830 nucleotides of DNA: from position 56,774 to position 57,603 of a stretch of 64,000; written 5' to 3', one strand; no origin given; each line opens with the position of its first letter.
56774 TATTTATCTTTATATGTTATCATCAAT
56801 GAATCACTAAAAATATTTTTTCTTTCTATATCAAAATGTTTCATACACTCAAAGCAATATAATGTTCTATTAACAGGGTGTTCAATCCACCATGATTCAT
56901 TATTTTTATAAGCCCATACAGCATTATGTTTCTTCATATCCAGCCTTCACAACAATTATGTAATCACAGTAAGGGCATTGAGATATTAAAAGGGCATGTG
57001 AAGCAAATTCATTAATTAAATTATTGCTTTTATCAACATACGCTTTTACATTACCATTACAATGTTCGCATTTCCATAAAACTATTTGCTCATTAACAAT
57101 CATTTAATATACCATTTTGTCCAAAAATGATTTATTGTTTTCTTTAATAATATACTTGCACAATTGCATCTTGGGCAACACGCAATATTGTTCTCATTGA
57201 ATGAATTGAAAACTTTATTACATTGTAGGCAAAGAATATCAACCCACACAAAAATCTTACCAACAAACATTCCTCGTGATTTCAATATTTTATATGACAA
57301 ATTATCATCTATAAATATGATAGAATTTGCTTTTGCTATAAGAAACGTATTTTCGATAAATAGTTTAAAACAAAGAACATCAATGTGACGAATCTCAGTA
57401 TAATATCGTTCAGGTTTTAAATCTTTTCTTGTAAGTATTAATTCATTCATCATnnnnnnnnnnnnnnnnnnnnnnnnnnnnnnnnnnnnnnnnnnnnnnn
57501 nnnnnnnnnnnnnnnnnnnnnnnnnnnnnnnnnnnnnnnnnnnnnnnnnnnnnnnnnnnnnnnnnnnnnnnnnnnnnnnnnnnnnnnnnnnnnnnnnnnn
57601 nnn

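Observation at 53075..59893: Tandem cluster of at least 12 paralogous small Cys4 zinc-ribbon proteins on the minus strand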

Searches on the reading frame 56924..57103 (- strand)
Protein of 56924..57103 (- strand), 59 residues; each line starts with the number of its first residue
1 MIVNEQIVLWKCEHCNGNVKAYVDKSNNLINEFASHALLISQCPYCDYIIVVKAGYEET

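Call 4: search_protein_families(library=pfam, max_evalue=1, proteins=[window:56924-57103:-])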
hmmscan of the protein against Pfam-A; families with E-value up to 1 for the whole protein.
window:56924-57103:- (59 aa): 10 families
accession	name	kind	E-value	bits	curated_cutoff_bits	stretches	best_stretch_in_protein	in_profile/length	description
PF21039.3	CEP104_ZnF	-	0.0085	16.7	27.4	1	11-53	1-41/112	Centrosomal protein CEP104, ZnF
PF23733.2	GRXCR1-2_C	-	0.014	15.8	26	1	12-46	12-35/47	GRXCR1/2, C-terminal domain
PF14255.11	Cys_rich_CPXG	-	0.015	15.7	25.2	0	11-28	2-19/52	Cysteine-rich CPXCG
PF09706.15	Cas_CXXC_CXXC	-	0.026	15.1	21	1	26-51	37-62/69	CRISPR-associated protein (Cas_CXXC_CXXC)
PF13453.11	Zn_ribbon_TFIIB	-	0.053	13.4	22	0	31-47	10-26/41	Transcription factor zinc-finger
PF24868.1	YABBY_N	-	0.075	13.1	28.6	0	42-53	10-21/60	YABBY, N-terminal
PF00096.32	zf-C2H2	-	0.13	13.2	25.2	0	42-48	2-8/23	Zinc finger, C2H2 type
PF02591.20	Zn_ribbon_9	-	0.13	12.8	29.1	0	28-47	12-30/33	C4-type zinc ribbon domain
PF13909.12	zf-H2C2_5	-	0.24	11.4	27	1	42-49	2-9/26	C2H2-type zinc-finger domain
PF14311.12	DUF4379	-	0.25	12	24.5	0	8-46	26-53/56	Probable Treble clef zinc finger domain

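Call 5: search_protein_families(library=phrogs, max_evalue=0.01, proteins=[window:56924-57103:-])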
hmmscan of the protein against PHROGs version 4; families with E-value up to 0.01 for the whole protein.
window:56924-57103:- (59 aa): 0 families

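Call 55: predict_structure(alignment_id=A6)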
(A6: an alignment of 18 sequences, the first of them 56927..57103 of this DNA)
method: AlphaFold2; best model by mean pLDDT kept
length: 59 residues; sequences in the alignment: 18
mean_pLDDT: 70.3   pTM: 0.50
mean pLDDT of the five models: 70.3, 69.4, 67.5, 66.9, 63.4
residues with pLDDT >= 90: 1; 70-90: 29; 50-70: 23; < 50: 6
segments of 3 or more residues with pLDDT < 50: 1-3, 57-59
pLDDT, mean of each block of 10 residues (from residue 1): 58 85 67 67 86 58
secondary structure, 60 per line:
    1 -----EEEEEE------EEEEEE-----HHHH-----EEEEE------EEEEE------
elements in order: E6-11 E18-23 H29-32 E38-42 E49-53

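Call 70: find_homologous_proteins(query=A7, max_evalue=0.01)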
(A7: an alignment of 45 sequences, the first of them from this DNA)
Query A7 (45 sequences) (53 aa, profile of the alignment): 16 proteins with E <= 0.01 among 135 candidates.
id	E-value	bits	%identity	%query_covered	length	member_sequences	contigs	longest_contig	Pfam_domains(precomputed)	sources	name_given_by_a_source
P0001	8.6e-11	59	100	100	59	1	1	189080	-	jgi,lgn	jgi:DNA-directed RNA polymerase subunit RPC12/RpoP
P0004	3.4e-9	54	55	21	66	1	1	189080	-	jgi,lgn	jgi:hypothetical protein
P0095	8.2e-9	53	67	17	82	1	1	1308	-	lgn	-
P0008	1.3e-8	52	100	9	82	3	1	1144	-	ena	-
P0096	1.5e-7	49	67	23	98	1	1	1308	-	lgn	-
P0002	1.8e-7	49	30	57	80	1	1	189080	-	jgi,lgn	jgi:uncharacterized protein YbaR (Trm112 family)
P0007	2.3e-7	48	35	74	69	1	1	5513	-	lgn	-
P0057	4.4e-7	47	24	70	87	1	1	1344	-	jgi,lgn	jgi:hypothetical protein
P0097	1.2e-6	46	25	68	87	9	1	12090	-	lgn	-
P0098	1.2e-6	46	24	64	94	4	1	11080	-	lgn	-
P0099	6.9e-5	40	25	68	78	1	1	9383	-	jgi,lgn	jgi:hypothetical protein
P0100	1.1e-4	40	23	68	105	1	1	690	-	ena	-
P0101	1.1e-4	40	55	21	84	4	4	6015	-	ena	-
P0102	1.5e-4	39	38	25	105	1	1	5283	-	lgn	-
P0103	1.8e-4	39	25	60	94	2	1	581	-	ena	-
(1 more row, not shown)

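Call 71: find_encoding_contigs(protein=P0098, flank=10000, max_places=2)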
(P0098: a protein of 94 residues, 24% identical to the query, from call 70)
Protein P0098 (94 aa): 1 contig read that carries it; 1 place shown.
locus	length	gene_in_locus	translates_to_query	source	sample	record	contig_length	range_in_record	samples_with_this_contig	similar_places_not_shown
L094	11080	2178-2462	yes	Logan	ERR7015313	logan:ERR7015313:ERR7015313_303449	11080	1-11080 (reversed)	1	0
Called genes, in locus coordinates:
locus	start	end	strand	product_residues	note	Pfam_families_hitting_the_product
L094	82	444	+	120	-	PF03013:Pyr_excise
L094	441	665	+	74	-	-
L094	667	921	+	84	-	-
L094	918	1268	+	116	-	-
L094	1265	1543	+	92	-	-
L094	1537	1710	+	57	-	-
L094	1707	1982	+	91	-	-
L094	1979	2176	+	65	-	-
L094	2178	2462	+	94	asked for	-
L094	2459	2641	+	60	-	-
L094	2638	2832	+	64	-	-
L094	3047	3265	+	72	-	-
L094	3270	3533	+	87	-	-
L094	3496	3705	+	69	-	-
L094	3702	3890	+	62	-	-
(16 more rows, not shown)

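Call 72: find_encoding_contigs(protein=P0099, flank=10000, max_places=2)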
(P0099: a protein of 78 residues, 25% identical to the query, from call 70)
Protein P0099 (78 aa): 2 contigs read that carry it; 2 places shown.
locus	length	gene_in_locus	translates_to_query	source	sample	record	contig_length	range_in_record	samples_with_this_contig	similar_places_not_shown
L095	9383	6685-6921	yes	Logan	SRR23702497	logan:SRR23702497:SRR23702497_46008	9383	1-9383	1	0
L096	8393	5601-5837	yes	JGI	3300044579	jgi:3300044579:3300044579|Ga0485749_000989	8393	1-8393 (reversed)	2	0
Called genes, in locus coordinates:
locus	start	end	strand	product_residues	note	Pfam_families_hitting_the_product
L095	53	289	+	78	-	-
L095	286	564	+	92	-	-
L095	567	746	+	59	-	-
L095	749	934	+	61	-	-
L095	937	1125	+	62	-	-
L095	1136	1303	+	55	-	-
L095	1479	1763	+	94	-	-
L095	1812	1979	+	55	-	-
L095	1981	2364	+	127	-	-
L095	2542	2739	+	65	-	-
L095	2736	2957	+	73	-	-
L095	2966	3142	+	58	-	-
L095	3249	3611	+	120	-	PF03013:Pyr_excise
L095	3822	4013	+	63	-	-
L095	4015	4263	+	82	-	-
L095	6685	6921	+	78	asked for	-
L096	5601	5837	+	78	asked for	-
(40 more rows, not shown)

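Call 76: fold_search(model_id=the predicted structure, library=viral)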
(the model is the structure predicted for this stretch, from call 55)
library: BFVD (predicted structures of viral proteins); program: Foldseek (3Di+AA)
matches with E <= 10: 326; with E <= 0.001: 0
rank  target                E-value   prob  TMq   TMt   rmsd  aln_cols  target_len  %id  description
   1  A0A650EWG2            1.6e-01  0.96  0.50  0.54   4.0        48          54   21  (no name in the UniProt tables at hand)
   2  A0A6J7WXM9            1.7e-01  0.20  0.27  0.06  16.0        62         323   14  HNH nuclease domain-containing protein [uncultured Caudovirales phage]
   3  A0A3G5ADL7            2.2e-01  0.97  0.58  0.48   4.5        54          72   15  Uncharacterized protein [Satyrvirus sp.]
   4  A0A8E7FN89            2.3e-01  0.97  0.55  0.14   2.7        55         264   20  (no name in the UniProt tables at hand)
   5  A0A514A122            2.5e-01  0.96  0.54  0.50   3.5        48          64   19  Uncharacterized protein [Aeromonas phage LAh_9]
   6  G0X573                2.5e-01  0.91  0.49  0.54   3.3        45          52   18  Uncharacterized protein [Salmonella phage 7-11]
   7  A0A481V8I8            2.6e-01  0.15  0.25  0.07  12.6        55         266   18  Zinc-finger domain protein [Halobacterium phage ChaoS9]
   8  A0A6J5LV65            3.0e-01  0.75  0.46  0.40   3.9        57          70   14  Uncharacterized protein [uncultured Caudovirales phage]
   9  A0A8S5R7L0            3.2e-01  0.94  0.59  0.30   3.9        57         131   18  Transcription factor S-II (TFIIS) [virus sp. ctnRj46]
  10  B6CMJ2                3.6e-01  0.72  0.47  0.24   7.7        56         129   12  14K silencing suppressor protein [Beet necrotic yellow vein virus]
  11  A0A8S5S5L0            4.4e-01  0.87  0.59  0.14  14.1       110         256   10  Baseplate protein [Myoviridae sp. ctqEN1]
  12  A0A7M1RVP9            4.4e-01  0.16  0.29  0.12  13.6        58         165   14  HNH nuclease domain-containing protein [uncultured phage cr118_1]
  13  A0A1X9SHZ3            5.0e-01  0.13  0.29  0.09  12.7        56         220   16  HNH protein [Lactococcus phage AM12]
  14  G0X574                5.7e-01  0.80  0.55  0.37   4.1        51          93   16  Uncharacterized protein [Salmonella phage 7-11]
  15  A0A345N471            6.1e-01  0.91  0.56  0.27   2.8        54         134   15  (no name in the UniProt tables at hand)
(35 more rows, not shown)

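Call 77: search_solved_structures(query=A7, max_evalue=1)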
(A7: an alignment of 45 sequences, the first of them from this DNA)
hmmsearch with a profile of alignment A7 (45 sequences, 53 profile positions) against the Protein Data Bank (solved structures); distinct sequences matched with E-value up to 1: 41.
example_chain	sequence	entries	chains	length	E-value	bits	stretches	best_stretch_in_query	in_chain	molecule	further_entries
2i13_A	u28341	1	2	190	3.4e-07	33.3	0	6-22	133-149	Aart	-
1mey_C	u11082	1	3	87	1.2e-05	28.3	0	6-23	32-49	CONSENSUS ZINC FINGER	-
2m0d_A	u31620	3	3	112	0.0021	21.1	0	5-47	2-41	Zinc finger and BTB domain-containing protein 17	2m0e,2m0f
2e2z_A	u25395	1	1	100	0.0032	20.6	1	3-43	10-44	Tim15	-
7mc1_A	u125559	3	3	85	0.014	18.5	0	5-35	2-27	Isoform 2 of Zinc finger and BTB domain-containing protein 17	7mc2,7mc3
7aoc_I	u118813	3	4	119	0.02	18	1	8-47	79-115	DNA-directed RNA polymerase I subunit RPA12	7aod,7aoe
2els_A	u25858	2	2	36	0.033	17.3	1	7-24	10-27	Zinc finger protein 406 | Zinc finger protein ZFAT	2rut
6hiv_Bh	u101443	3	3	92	0.037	17.2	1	7-52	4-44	mL100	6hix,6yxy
2jrr_A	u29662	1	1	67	0.056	16.6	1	38-50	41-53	Uncharacterized protein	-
8qbn_Y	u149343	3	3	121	0.07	16.3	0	34-49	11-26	Protein yippee-like 5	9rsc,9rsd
2gqj_A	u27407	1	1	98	0.073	16.2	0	6-19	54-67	Zinc finger protein KIAA1196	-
7aoi_Bh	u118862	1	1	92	0.09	15.9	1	8-52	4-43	mL100,mL100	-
2yt9_A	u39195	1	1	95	0.098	15.8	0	7-43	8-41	zinc finger-containing protein 1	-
4v8m_AW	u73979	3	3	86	0.12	15.6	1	2-26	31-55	40S RIBOSOMAL PROTEIN S27, PUTATIVE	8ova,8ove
5yj3_C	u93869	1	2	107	0.13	15.4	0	9-20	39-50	Telomere zinc finger-associated protein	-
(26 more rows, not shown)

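Call 78: search_protein_families(library=phrogs, alignment_id=A7, max_evalue=0.001)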
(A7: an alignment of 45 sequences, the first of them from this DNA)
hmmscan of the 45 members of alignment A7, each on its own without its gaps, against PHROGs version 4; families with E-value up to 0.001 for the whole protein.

A. member 1, seq(53 aa): 0 families

B. families by the number of members that match (of 45 scanned): 5 families
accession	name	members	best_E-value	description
phrog_3786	-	2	0.00016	-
phrog_2834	-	2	0.00021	-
phrog_6476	-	2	0.00026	-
phrog_17873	-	1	0.00025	-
phrog_32384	-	1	0.00052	-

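Call 79: search_protein_families(library=ncbifam, alignment_id=A7, max_evalue=0.01)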
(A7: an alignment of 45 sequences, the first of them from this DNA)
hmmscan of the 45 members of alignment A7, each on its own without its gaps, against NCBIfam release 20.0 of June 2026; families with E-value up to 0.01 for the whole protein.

A. member 1, seq(53 aa): 1 family
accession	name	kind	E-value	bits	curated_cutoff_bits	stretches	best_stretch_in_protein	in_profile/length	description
NF045645.1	DVU_1557_fam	equivalog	0.01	16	60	0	7-49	3-42/60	DVU_1557 family redox protein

B. families by the number of members that match (of 45 scanned): 11 families
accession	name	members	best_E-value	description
NF038384.1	zinc_YnfU_fam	5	9e-05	YnfU family zinc-binding protein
NF045645.1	DVU_1557_fam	5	0.00016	DVU_1557 family redox protein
TIGR02098.1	MJ0042_CXXC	4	0.0015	MJ0042-type zinc finger domain-containing protein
TIGR02605.1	CxxC_CxxC_SSSS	3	0.001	FmdB family zinc ribbon protein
TIGR04104.1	cxxc_20_cxxc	2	0.00026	TIGR04104 family putative zinc finger protein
NF052617.1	slr0373_blue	2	0.0024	slr0373 family blue light stress response protein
NF040506.1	PG0870_Nterm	1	0.00026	PG0870-related protein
NF007906.0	PRK10617.1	1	0.0015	cytochrome c-type protein NapC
NF041591.1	CxxC_VVA0879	1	0.0029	VVA0879 family protein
TIGR04165.1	methano_modCys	1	0.0063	TIGR04165 family Cys-rich peptide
NF041911.1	HVO_0649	1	0.0066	HVO_0649 family zinc finger protein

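Call 86: search_protein_families(library=padloc, alignment_id=A7, max_evalue=0.01)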
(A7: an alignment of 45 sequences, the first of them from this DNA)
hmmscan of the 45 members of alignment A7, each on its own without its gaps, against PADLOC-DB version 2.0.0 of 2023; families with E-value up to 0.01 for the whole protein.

A. member 1, seq(53 aa): 0 families

B. families by the number of members that match (of 45 scanned): 5 families
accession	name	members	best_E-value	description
PDLC04447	PDC-M14A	5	0.0005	-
PDLC05059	PDC-S64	1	0.0015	-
PDLC03312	MTase_II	1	0.0049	Type II methyltransferase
PDLC01654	Cas12b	1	0.0093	CAS-V-B; effector__SPE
PDLC01656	Cas12b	1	0.0093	Cas12b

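Call 87: search_protein_families(library=pfam, alignment_id=A7, max_evalue=0.01)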
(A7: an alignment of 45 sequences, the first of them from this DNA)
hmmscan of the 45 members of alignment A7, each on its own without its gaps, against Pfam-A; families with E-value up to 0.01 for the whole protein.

A. member 1, seq(53 aa): 2 families
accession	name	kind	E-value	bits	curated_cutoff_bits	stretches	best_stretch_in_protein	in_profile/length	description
PF21039.3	CEP104_ZnF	-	0.008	16.8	27.4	1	8-50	1-41/112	Centrosomal protein CEP104, ZnF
PF23733.2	GRXCR1-2_C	-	0.0084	16.5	26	0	9-43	12-35/47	GRXCR1/2, C-terminal domain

B. families by the number of members that match (of 45 scanned): 41 families (the first 25 are shown)
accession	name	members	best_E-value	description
PF09723.15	Zn_ribbon_8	5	0.0011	Zinc ribbon domain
PF13248.11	Zn_ribbon_3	4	0.00064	zinc-ribbon domain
PF24292.1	DUF7479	4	0.00066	Domain of unknown function (DUF7479)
PF13717.11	Zn_ribbon_4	3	0.00049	zinc-ribbon domain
PF14369.11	Zn_ribbon_19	3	0.00086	zinc-ribbon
PF13913.12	zf-C2HC_2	3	0.0027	zinc-finger of a C2HC-type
PF05207.18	Zn_ribbon_CSL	3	0.003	CSL zinc finger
PF01155.25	HypA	2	0.00042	Hydrogenase/urease nickel incorporation, metallochaperone, hypA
PF23733.2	GRXCR1-2_C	2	0.0016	GRXCR1/2, C-terminal domain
PF23451.1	Zn_ribbon_PaaD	2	0.005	PaaD zinc beta ribbon domain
PF18439.7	zf_UBZ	2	0.0098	Ubiquitin-Binding Zinc Finger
PF13451.12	zf_Tbcl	1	0.00074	Probable treble clef domain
PF02748.20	PyrI_C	1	0.001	Aspartate carbamoyltransferase regulatory chain, metal binding domain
PF05129.18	Zn_ribbon_Elf1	1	0.0014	Transcription elongation factor Elf1 like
PF08792.16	A2L_zn_ribbon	1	0.0015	A2L zinc ribbon domain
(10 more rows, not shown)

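Call 96: search_dna_similar(query=window:56924-57103:-, collection=phages, mode=protein, max_evalue=1, max_rows=15)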
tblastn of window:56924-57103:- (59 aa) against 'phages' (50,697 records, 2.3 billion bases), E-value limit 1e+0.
Records with a match: 4; places in all: 4; records where one place covers at least 80% of the query: 0.
Best place of each record, by identity: <60% 4.
By first word of the organism name: Escherichia 2; Enterobacteria 2.
By host as written in the record: Escherichia coli BL21(DE3) 2; Escherichia coli 1; Escherichia coli XAM237 1.
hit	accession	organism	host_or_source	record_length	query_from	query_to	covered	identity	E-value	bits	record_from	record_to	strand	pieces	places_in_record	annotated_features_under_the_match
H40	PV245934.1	Escherichia phage sutha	Escherichia coli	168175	16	53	64%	36.8%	4e-1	33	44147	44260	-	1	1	dihydrofolate reductase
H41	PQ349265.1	Escherichia phage CJY920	Escherichia coli XAM237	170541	16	53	64%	36.8%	4e-1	33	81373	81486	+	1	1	record has no annotation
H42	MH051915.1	Enterobacteria phage vB_EcoM_IME339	Escherichia coli BL21(DE3)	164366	16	53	64%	36.8%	7e-1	32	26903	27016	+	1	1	dihydrofolate reductase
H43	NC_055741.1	Enterobacteria phage vB_EcoM_IME339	Escherichia coli BL21(DE3)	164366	16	53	64%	36.8%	7e-1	32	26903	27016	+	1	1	dihydrofolate reductase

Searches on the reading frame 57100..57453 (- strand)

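Call 4: search_protein_families(library=pfam, max_evalue=1, proteins=[window:57100-57453:-])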
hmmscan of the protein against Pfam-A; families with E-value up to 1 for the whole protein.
window:57100-57453:- (117 aa): 1 family
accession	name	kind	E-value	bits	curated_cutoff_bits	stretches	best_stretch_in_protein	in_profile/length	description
PF09723.15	Zn_ribbon_8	-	0.98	9.9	34.4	0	75-98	8-34/41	Zinc ribbon domain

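Call 5: search_protein_families(library=phrogs, max_evalue=0.01, proteins=[window:57100-57453:-])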
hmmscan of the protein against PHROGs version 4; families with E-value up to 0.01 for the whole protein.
window:57100-57453:- (117 aa): 0 families
